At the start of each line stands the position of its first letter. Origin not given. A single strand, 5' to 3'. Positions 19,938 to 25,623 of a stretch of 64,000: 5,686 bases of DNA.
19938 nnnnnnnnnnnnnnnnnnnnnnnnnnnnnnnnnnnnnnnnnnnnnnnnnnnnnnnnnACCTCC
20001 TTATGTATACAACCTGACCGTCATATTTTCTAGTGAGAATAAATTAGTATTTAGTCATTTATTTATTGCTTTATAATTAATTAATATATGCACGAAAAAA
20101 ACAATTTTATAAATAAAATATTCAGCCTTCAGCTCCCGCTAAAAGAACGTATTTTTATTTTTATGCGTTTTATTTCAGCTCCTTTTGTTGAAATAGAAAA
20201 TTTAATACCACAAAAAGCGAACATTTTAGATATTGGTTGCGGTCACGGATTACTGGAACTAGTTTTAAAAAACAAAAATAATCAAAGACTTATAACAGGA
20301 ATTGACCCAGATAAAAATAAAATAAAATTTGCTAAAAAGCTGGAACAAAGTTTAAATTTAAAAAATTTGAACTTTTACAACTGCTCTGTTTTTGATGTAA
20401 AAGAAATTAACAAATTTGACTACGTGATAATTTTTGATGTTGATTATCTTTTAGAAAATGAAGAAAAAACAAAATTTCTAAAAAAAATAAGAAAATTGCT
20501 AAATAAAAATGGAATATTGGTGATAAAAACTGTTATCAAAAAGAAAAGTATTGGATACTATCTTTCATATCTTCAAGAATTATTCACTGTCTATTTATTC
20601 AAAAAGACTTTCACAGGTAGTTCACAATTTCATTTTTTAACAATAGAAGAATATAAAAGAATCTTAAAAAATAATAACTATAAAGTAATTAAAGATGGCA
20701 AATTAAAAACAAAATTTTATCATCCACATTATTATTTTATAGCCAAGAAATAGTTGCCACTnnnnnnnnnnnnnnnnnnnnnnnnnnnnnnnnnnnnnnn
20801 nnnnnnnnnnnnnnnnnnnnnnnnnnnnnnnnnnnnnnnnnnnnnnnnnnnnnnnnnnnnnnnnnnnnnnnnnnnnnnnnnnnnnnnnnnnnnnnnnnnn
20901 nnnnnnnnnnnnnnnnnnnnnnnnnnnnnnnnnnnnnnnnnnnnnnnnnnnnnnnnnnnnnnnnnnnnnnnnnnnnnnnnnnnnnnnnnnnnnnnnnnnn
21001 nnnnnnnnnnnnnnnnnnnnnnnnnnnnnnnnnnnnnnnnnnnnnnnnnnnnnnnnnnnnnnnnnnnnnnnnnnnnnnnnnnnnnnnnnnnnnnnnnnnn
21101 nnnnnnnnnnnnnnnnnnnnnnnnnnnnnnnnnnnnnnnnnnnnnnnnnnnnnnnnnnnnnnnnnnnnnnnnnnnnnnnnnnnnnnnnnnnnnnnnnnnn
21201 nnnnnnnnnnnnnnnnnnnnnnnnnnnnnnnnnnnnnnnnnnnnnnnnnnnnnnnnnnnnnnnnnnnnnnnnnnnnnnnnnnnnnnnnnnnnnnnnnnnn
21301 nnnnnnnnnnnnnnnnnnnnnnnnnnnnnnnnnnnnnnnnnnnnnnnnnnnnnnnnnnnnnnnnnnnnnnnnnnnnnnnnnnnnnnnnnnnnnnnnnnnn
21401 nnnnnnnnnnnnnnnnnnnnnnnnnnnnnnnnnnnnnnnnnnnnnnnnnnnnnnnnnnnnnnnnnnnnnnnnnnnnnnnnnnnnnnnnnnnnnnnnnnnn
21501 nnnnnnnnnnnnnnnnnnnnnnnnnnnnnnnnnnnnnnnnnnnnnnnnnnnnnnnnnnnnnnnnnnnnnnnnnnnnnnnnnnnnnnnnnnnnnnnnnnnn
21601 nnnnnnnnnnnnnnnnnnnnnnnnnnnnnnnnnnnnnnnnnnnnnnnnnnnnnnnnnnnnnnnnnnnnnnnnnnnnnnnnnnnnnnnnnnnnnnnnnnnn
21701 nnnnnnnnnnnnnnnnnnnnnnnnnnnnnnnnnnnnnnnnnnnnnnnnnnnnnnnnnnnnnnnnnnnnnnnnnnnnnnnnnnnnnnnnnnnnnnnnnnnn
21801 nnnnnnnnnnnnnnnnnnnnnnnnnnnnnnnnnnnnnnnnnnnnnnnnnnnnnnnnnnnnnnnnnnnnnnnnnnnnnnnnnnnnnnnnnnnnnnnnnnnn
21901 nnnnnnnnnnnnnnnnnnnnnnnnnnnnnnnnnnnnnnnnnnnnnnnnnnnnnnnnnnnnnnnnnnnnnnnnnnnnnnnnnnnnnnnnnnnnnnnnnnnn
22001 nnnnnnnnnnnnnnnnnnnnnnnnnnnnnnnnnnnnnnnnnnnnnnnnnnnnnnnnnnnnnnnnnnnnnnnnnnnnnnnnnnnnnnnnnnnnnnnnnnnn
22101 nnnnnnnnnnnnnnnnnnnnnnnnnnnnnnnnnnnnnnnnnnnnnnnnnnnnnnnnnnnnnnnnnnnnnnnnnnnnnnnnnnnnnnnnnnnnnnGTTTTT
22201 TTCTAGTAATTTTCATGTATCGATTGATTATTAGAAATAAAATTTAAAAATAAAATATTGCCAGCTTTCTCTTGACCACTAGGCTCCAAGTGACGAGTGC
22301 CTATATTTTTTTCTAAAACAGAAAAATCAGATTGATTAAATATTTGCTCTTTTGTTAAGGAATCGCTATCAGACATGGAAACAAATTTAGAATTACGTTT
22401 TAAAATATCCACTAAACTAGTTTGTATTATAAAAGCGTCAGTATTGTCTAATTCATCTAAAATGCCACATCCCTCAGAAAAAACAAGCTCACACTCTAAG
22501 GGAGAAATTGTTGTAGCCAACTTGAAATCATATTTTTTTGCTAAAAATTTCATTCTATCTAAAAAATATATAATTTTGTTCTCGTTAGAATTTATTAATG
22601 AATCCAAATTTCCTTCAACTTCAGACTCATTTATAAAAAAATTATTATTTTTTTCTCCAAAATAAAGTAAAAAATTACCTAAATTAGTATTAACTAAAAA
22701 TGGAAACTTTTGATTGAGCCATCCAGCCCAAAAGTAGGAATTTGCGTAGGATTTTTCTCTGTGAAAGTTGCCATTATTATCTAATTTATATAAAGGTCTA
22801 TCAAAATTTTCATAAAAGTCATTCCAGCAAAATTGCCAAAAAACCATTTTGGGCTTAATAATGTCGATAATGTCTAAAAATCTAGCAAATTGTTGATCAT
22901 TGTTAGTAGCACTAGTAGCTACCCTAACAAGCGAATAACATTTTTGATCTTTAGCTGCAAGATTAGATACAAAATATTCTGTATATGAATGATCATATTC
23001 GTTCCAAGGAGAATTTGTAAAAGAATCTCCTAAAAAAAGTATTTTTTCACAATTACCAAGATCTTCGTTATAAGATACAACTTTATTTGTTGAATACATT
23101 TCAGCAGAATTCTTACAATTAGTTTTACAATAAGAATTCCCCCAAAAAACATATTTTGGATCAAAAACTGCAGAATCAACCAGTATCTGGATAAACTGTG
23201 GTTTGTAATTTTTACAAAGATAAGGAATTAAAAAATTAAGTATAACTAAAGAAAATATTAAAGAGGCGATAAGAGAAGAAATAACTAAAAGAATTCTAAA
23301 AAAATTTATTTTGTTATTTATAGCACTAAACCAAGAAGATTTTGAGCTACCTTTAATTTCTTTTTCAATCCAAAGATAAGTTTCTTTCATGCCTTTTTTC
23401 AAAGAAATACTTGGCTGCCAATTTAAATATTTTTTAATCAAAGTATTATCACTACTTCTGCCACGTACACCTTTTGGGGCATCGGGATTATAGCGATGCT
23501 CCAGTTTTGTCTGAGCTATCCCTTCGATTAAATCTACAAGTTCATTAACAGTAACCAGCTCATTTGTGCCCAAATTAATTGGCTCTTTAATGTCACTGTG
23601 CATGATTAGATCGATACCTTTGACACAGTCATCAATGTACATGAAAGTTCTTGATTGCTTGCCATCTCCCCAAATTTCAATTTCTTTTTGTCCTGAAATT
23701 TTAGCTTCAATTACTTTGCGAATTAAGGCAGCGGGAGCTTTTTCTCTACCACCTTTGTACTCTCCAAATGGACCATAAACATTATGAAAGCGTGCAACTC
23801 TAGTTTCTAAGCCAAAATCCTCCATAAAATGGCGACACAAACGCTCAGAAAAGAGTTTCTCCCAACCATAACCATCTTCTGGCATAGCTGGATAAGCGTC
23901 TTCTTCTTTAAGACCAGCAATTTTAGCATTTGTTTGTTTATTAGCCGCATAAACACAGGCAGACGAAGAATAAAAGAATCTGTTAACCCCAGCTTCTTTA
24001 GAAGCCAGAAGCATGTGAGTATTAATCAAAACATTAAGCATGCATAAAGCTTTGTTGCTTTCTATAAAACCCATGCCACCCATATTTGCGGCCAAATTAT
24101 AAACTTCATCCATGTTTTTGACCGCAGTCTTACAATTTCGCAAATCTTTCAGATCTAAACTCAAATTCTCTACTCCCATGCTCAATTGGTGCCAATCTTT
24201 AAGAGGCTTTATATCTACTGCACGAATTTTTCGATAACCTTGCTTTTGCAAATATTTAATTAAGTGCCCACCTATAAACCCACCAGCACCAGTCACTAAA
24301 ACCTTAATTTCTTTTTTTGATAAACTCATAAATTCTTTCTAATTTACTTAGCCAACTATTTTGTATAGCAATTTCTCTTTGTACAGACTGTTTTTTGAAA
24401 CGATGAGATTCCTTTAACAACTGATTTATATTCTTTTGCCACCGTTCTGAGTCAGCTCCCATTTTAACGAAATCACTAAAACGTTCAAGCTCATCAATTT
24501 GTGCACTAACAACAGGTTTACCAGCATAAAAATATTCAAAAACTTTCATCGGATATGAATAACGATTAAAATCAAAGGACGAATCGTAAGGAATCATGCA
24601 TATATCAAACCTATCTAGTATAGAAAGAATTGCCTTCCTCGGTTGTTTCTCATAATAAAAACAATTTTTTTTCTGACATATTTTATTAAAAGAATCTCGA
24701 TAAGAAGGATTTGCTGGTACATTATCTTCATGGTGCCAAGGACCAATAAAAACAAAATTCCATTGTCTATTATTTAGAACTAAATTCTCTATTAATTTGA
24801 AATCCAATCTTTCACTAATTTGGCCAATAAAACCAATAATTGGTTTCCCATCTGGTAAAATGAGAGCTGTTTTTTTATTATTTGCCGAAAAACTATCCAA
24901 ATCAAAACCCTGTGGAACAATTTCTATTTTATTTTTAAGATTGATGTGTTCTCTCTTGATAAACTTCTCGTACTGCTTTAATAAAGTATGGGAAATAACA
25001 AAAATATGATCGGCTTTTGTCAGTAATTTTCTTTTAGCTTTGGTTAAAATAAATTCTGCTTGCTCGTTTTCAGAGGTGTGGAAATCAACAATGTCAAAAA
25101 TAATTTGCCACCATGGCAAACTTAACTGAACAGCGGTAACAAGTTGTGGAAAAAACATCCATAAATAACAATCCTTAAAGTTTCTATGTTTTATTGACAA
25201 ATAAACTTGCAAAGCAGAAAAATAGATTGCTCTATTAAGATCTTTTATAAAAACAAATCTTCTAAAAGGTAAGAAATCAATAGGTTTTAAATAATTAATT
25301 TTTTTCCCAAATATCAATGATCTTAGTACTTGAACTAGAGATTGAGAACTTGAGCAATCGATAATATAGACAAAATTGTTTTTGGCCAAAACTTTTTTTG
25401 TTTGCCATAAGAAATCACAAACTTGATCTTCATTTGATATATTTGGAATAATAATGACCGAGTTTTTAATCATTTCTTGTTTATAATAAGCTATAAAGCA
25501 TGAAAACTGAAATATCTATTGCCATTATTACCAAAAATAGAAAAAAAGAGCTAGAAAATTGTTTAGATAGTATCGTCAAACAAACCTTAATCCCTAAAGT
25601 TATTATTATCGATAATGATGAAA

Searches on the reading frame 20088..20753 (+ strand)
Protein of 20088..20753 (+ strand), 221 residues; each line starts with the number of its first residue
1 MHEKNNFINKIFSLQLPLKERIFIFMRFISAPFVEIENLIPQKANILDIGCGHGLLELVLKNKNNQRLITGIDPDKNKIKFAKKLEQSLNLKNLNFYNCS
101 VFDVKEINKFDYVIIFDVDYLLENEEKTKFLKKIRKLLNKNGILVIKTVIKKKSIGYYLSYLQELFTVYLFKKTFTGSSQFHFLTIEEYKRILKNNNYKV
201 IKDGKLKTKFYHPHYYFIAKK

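Call 15: search_protein_families(library=pfam, proteins=[window:20088-20753:+], max_evalue=0.001)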
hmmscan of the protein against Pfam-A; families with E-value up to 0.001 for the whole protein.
window:20088-20753:+ (221 aa): 17 families
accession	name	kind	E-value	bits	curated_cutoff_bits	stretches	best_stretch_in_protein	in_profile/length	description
PF13847.12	Methyltransf_31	-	5e-20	72.1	27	1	43-194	4-142/145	Methyltransferase domain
PF13649.12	Methyltransf_25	-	6.5e-14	52.8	27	1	46-142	1-97/97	Methyltransferase domain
PF08242.18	Methyltransf_12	-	4.4e-13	50.2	30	1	47-144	1-98/98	Methyltransferase domain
PF13489.12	Methyltransf_23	-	4.5e-13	49.7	27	1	40-202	20-163/164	Methyltransferase domain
PF05175.20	MTS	-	1.8e-11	44.4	23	1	41-166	29-154/170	Methyltransferase small domain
PF08241.18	Methyltransf_11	-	2.2e-11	44.7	21.2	1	47-146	1-95/95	Methyltransferase domain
PF02527.21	GidB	-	9.6e-09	35.3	27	1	38-115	43-121/184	rRNA small subunit methyltransferase G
PF02353.26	CMAS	-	1.7e-06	28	27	1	44-186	64-201/273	Mycolic acid cyclopropane synthetase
PF07021.18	MetW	-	1.8e-06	28.2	21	1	33-207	4-169/193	Methionine biosynthesis protein MetW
PF13679.12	Methyltransf_32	-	3.8e-06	27.4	27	1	41-106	24-94/143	Methyltransferase domain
PF08003.17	Methyltransf_9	-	3.9e-06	26.5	23.8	1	43-150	116-221/315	Protein of unknown function (DUF1698)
PF12847.13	Methyltransf_18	-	5.2e-06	27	27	1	35-116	7-89/151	Methyltransferase domain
PF03848.20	TehB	-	1.8e-05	24.7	20.4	1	43-149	31-135/193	Tellurite resistance protein TehB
PF02390.23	Methyltransf_4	-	0.00017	21.5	24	0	44-98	3-57/173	Putative methyltransferase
PF06325.19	PrmA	-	0.00018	21.6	22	1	36-154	155-266/296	Ribosomal protein L11 methyltransferase (PrmA)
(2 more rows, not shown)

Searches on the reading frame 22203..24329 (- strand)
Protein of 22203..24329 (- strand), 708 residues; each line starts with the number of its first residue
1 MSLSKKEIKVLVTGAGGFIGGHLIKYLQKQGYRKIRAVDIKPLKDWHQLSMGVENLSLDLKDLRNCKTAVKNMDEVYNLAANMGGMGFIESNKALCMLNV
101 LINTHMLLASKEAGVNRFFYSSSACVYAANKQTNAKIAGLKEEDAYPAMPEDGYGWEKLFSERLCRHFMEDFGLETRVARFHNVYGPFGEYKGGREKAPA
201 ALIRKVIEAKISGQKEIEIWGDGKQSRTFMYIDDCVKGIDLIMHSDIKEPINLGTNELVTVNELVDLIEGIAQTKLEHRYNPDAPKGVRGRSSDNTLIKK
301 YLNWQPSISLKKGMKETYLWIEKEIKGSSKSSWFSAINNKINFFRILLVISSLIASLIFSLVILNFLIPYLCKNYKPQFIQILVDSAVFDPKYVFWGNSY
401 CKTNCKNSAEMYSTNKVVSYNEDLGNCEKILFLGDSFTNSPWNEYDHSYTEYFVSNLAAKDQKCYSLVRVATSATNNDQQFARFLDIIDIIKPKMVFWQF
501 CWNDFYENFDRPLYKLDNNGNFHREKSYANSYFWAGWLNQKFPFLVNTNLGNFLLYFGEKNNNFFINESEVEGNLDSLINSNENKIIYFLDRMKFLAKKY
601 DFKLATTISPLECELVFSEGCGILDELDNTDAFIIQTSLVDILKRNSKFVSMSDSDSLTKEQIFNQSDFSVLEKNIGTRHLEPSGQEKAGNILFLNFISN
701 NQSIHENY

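Call 16: search_protein_families(library=pfam, proteins=[window:22203-24329:-], max_evalue=0.001)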
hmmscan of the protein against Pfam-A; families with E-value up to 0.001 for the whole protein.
window:22203-24329:- (708 aa): 9 families
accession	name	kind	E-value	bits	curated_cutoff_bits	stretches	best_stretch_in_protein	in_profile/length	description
PF01370.27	Epimerase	-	3.2e-45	154.9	20.9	1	10-254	1-240/240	NAD dependent epimerase/dehydratase family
PF16363.11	GDP_Man_Dehyd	-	1e-33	117.7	27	1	11-317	1-332/332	GDP-mannose 4,6 dehydratase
PF01073.25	3Beta_HSD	-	6.9e-15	55.3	22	1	11-187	1-184/280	3-beta hydroxysteroid dehydrogenase/isomerase family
PF07993.18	NAD_binding_4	-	2.3e-08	34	20.1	1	65-190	81-210/258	Male sterility protein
PF05368.20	NmrA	-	3.7e-08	33.8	27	1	9-134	4-115/298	NmrA-like family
PF13460.12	NAD_binding_10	-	7.4e-07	29.6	27.2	1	14-130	1-105/184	NAD(P)H-binding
PF04321.23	RmlD_sub_bind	-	8e-05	22.3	27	1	9-187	2-154/287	RmlD substrate binding domain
PF13472.12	Lipase_GDSL_2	-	0.00016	22.7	32.9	1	432-514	1-84/178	GDSL-like Lipase/Acylhydrolase family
PF02719.21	Polysacc_synt_2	-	0.0003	20.5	20.2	0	10-123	1-128/293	Polysaccharide biosynthesis protein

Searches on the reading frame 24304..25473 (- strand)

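Call 16: search_protein_families(library=pfam, proteins=[window:24304-25473:-], max_evalue=0.001)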
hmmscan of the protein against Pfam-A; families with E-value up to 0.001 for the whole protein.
window:24304-25473:- (389 aa): 2 families
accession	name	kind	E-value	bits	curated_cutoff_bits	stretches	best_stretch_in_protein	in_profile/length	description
PF00534.26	Glycos_transf_1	-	2.4e-06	27.6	26.4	1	201-356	6-159/172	Glycosyl transferases group 1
PF13692.12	Glyco_trans_1_4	-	5e-05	24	27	1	211-354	2-141/142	Glycosyl transferases group 1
